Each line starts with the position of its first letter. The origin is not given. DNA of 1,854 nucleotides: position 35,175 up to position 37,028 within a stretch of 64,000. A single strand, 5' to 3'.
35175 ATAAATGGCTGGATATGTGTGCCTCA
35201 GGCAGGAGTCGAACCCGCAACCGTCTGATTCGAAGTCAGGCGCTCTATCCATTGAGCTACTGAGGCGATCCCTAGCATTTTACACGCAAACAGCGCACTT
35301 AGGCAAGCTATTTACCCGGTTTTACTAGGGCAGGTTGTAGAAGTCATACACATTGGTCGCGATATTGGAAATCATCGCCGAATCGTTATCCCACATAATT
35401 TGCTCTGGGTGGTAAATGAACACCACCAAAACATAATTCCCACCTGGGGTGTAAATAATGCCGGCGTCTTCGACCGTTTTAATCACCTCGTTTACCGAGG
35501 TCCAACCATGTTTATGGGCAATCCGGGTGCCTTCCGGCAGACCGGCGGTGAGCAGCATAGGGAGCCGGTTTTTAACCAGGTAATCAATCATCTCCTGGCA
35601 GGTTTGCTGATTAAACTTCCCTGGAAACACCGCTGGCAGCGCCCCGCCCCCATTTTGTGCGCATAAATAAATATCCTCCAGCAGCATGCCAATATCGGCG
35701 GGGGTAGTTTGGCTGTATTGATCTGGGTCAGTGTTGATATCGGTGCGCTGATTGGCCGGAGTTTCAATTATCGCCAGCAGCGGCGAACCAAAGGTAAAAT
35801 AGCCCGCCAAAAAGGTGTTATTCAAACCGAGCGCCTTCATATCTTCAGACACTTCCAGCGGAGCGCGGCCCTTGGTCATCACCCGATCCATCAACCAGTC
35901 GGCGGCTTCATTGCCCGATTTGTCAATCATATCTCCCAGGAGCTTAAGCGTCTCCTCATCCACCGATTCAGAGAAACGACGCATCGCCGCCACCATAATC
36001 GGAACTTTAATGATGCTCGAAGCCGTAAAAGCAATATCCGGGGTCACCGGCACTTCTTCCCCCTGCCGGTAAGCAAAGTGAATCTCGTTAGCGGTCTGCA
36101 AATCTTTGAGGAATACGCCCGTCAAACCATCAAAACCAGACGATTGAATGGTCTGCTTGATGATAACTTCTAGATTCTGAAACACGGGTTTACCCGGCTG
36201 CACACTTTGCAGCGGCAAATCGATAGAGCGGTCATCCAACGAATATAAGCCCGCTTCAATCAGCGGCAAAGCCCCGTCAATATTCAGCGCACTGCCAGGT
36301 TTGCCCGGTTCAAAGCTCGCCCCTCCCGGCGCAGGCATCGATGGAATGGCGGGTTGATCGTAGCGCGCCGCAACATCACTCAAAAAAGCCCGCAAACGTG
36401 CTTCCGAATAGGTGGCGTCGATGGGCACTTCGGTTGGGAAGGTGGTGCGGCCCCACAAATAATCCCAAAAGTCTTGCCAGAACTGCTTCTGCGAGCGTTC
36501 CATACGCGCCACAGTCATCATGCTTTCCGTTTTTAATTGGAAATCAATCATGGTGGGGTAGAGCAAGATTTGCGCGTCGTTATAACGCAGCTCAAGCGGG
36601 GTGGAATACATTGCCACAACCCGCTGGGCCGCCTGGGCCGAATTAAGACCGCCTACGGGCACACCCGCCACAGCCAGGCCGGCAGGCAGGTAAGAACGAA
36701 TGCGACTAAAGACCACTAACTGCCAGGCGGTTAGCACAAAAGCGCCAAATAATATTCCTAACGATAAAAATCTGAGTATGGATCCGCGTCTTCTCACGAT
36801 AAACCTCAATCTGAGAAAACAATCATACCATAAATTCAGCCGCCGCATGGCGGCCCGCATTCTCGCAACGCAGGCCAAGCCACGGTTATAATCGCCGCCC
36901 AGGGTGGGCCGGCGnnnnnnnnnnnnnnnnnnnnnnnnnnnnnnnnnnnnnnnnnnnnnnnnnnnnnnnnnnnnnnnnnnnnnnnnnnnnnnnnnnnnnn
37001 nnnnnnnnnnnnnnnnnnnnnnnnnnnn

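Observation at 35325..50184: ftsZ sits in a tightly packed 8-gene operon of uncharacterised proteins instead of a ftsQ-ftsA-ftsZ/dcw neighbourhood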

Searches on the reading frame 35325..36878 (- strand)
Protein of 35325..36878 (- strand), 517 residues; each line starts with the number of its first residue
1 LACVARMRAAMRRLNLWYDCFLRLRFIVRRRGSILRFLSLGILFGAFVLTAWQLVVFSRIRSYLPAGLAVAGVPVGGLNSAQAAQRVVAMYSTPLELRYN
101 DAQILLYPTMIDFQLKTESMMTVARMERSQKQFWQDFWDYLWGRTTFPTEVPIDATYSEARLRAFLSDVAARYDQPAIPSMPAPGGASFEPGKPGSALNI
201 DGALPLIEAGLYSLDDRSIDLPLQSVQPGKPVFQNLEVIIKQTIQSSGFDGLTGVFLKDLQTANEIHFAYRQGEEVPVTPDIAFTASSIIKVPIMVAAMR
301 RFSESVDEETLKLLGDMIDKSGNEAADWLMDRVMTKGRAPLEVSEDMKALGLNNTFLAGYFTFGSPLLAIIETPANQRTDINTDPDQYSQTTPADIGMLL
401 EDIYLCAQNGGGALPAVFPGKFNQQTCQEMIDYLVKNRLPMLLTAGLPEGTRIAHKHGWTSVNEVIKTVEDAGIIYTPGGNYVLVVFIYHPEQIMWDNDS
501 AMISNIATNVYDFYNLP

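Call 5: search_protein_families(library=pfam, proteins=[window:35325-36878:-], max_evalue=0.01)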
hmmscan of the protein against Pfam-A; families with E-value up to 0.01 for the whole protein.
window:35325-36878:- (517 aa): 1 family
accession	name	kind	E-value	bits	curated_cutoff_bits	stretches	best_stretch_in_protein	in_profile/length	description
PF13354.11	Beta-lactamase2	-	9e-22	77.9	22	2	312-487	77-213/214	Beta-lactamase enzyme family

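Call 6: search_protein_families(library=ncbifam, proteins=[window:35325-36878:-], max_evalue=0.01)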
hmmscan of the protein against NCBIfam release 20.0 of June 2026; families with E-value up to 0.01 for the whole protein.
window:35325-36878:- (517 aa): 10 families
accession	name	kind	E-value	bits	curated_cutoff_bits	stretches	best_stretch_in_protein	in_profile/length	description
NF033103.1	bla_class_A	equivalog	6.2e-10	38.6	200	1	430-513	176-256/257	class A beta-lactamase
NF041445.1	blaRATA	exception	6.4e-08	32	660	1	445-515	227-300/302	RATA family class A beta-lactamase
NF012099.1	SubclassA2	equivalog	1.3e-06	27.8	320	1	443-515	197-271/275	class A beta-lactamase, subclass A2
NF000447.2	bla-A_Chryseo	exception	0.0011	18.2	510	1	444-515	218-291/292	CGA/CIA family class A beta-lactamase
NF000446.2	blaCIA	exception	0.0012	17.9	640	1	446-515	220-291/292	CIA family extended-spectrum class A beta-lactamase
NF045651.1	blaMUN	exception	0.0013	18.2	640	1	443-515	215-289/290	MUN family extended-spectrum class A beta-lactamase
NF000390.2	blaVEB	exception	0.0013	17.8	670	1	444-514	225-296/299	VEB family extended-spectrum class A beta-lactamase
NF000389.2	blaPER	exception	0.0015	17.8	650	1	440-513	223-297/308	PER family extended-spectrum class A beta-lactamase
NF000298.2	blaTLA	exception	0.002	17.2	640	1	440-513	228-303/309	TLA family extended-spectrum class A beta-lactamase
NF040467.1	blaRAA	exception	0.0088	15.2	590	0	447-515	221-289/290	RAA family extended-spectrum beta-lactamase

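Call 57: search_protein_families(library=pfam, proteins=[window:35325-36878:-], max_evalue=1)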
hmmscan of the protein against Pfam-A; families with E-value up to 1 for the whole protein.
window:35325-36878:- (517 aa): 2 families
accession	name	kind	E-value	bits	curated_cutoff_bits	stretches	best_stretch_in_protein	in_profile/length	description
PF13354.11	Beta-lactamase2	-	9e-22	77.9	22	2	312-487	77-213/214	Beta-lactamase enzyme family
PF12229.13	PG_binding_4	-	0.17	12.5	22.1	1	149-213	44-110/117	Putative peptidoglycan binding domain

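Call 61: search_solved_structures(query=window:35325-36878:-, max_evalue=0.01, show_alignments=1)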
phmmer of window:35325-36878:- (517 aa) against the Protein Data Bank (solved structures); distinct sequences matched with E-value up to 0.01: 10.
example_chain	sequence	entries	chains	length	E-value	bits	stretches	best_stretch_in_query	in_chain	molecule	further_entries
2j9o_A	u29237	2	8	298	0.00059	22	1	263-511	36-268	TLL2115 PROTEIN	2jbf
2j7v_A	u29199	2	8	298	0.0011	21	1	263-511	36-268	TLL2115 PROTEIN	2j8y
4ewf_A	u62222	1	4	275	0.0017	20.4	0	414-489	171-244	Beta-lactamase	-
6nvu_A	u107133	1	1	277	0.0026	19.9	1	439-513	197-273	Beta-lactamase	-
6nvt_A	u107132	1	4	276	0.0026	19.8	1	439-513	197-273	Beta-lactamase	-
6pq8_A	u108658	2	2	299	0.0029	19.7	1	439-513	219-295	Beta-lactamase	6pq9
6dgu_B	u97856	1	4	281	0.0033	19.5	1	439-513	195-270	Beta-lactamase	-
4d2o_A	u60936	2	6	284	0.0033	19.5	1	439-513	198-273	PER-2 BETA-LACTAMASE | Beta-lactamase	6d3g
5gs8_A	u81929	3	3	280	0.0051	18.9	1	440-513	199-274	Beta-lactamase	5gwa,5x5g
1e25_A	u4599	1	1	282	0.0097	17.9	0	439-513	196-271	EXTENDED-SPECTRUM BETA-LACTAMASE PER-1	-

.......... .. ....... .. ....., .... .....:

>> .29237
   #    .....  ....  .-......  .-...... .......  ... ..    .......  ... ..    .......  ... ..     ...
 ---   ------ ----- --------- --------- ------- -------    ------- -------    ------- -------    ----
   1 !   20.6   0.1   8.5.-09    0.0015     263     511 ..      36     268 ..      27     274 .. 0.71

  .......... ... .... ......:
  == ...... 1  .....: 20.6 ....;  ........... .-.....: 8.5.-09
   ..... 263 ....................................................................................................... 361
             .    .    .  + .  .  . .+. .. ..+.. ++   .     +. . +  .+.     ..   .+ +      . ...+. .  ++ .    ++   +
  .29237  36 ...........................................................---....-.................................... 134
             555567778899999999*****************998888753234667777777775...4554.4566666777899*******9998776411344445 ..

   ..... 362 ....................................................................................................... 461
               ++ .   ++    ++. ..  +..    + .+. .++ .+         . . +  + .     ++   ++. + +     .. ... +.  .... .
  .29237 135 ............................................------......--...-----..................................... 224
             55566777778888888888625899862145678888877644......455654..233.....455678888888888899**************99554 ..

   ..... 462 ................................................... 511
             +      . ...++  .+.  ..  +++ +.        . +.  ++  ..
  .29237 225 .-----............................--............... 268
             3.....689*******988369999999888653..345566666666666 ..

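Call 114: search_protein_families(library=padloc, proteins=[window:35325-36878:-], max_evalue=0.001)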
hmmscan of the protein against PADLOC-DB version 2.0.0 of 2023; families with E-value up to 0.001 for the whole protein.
window:35325-36878:- (517 aa): 0 families
